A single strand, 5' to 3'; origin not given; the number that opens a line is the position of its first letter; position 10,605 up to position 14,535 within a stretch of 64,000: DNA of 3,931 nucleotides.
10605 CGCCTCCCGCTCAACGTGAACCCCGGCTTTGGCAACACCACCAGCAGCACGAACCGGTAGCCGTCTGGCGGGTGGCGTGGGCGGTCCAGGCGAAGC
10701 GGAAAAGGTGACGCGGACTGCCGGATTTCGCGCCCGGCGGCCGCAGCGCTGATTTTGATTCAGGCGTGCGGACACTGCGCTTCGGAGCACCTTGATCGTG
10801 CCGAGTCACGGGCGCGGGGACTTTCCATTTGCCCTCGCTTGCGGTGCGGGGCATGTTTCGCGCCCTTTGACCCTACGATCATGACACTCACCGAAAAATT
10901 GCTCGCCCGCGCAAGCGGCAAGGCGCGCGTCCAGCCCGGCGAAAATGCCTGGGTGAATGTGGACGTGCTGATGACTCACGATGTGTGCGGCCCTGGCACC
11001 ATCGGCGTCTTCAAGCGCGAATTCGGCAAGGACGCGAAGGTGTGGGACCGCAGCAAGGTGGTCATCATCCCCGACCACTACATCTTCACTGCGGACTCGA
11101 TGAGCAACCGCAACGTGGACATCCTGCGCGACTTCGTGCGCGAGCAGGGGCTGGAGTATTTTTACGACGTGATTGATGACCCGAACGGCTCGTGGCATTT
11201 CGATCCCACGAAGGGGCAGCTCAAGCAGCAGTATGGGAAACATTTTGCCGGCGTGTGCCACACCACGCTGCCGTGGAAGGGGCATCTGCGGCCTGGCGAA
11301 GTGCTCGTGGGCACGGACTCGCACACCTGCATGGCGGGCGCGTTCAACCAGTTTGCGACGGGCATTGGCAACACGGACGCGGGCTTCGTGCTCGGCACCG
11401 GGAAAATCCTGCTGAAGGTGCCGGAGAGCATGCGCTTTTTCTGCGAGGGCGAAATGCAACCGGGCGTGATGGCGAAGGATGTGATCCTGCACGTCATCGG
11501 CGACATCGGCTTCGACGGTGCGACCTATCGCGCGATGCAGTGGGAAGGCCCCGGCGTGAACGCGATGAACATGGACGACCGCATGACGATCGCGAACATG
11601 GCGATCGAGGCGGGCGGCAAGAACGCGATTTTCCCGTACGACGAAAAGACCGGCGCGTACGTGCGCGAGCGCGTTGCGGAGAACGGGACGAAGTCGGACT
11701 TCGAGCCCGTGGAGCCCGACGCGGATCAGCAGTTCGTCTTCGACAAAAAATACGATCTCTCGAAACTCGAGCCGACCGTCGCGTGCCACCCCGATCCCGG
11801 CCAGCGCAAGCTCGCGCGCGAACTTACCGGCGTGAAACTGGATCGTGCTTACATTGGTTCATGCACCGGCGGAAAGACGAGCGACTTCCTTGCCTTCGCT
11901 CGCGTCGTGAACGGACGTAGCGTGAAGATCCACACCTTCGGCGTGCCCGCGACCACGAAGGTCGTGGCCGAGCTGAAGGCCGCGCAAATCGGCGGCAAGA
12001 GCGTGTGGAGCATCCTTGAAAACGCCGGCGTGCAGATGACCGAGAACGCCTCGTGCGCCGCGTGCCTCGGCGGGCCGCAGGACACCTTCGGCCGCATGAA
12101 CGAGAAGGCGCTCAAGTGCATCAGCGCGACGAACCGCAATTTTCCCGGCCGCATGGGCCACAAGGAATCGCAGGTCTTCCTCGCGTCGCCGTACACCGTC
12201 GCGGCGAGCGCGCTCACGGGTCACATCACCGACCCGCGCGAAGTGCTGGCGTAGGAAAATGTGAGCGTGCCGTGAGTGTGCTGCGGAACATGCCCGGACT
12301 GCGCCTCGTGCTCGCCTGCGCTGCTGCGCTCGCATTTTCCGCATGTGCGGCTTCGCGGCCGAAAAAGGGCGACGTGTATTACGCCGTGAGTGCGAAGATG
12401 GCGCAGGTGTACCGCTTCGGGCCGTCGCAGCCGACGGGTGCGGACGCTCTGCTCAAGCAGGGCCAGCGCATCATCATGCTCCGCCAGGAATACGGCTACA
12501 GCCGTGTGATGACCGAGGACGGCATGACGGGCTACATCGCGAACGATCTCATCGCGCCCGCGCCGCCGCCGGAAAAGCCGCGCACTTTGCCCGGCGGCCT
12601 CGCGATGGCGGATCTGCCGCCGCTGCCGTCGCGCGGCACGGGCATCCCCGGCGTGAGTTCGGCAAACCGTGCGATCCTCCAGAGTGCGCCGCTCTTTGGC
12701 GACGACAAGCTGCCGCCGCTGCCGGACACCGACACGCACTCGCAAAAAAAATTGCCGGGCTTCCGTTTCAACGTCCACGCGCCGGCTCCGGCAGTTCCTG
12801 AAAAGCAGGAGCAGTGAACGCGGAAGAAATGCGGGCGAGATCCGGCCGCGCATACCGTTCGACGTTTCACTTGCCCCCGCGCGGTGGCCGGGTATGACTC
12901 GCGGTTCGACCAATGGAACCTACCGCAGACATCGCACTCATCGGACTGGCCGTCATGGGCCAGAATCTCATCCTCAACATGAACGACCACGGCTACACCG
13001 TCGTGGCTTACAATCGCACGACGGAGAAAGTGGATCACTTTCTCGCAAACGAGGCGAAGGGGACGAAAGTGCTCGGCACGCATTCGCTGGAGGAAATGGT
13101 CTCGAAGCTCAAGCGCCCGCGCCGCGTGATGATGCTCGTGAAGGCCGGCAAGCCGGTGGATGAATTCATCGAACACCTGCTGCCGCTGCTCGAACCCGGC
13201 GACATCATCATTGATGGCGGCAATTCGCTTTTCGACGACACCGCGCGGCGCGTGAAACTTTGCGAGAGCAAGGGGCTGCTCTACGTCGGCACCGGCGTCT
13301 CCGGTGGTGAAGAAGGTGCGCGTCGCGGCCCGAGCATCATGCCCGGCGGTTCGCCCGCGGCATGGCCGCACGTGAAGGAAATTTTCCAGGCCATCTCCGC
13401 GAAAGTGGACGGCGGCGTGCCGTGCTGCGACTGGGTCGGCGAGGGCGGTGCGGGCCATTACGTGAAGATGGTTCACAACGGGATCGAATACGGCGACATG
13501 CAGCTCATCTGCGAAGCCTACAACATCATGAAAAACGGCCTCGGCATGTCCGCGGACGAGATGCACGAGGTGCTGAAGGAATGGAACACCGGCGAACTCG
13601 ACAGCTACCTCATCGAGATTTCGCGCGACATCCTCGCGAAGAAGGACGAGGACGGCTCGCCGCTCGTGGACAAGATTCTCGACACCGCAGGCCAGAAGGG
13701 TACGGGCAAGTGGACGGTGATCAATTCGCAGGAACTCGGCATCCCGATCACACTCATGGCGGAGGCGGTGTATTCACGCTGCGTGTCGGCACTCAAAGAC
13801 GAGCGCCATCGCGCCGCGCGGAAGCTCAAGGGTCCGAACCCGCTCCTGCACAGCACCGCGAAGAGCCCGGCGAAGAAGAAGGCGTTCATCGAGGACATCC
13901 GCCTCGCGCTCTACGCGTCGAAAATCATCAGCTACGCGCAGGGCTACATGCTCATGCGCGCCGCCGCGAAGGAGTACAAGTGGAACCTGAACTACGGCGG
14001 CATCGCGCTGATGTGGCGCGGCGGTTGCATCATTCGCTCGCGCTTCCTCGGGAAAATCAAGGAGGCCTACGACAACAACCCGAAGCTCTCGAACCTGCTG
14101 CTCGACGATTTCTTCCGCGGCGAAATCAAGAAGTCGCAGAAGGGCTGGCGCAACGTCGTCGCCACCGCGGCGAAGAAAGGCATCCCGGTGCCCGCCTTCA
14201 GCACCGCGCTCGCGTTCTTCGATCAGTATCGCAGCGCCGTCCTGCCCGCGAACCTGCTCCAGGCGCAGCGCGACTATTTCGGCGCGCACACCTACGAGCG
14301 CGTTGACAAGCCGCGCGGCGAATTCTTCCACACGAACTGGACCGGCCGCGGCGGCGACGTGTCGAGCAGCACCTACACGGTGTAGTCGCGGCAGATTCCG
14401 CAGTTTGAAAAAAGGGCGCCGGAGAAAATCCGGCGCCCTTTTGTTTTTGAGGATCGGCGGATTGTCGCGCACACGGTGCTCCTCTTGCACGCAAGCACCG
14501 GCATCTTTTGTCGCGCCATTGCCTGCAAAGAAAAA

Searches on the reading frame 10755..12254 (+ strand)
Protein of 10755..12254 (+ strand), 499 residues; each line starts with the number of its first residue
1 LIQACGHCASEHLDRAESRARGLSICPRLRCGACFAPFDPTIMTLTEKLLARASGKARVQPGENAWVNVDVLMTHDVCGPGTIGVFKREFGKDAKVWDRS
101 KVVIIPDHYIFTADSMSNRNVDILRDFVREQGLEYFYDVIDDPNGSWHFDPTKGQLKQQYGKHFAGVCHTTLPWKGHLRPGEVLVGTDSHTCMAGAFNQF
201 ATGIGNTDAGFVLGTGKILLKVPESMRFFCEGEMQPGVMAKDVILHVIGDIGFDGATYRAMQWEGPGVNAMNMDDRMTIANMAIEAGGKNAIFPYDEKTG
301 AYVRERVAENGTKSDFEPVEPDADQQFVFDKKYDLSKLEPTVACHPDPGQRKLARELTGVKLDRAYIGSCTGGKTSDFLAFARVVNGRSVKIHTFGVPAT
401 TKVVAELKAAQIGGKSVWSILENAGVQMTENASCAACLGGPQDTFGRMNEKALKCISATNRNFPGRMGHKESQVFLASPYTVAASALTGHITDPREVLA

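Call 30: search_protein_families(library=pfam, proteins=[window:10755-12254:+], max_evalue=0.0001)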
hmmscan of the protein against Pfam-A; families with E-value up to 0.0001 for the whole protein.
window:10755-12254:+ (499 aa): 1 family
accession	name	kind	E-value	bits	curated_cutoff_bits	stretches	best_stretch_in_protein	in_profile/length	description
PF00330.25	Aconitase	-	3e-76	257.7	28.7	2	66-351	18-300/463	Aconitase family (aconitate hydratase)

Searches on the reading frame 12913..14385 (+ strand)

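Call 30: search_protein_families(library=pfam, proteins=[window:12913-14385:+], max_evalue=0.0001)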
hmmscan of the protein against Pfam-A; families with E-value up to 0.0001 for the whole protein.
window:12913-14385:+ (490 aa): 2 families
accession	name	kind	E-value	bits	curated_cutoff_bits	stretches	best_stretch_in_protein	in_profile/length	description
PF00393.24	6PGD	-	4.4e-135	450.1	27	1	181-476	1-290/290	6-phosphogluconate dehydrogenase, C-terminal domain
PF03446.21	NAD_binding_2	-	1.2e-48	165.6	21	1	6-166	1-157/161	NAD binding domain of 6-phosphogluconate dehydrogenase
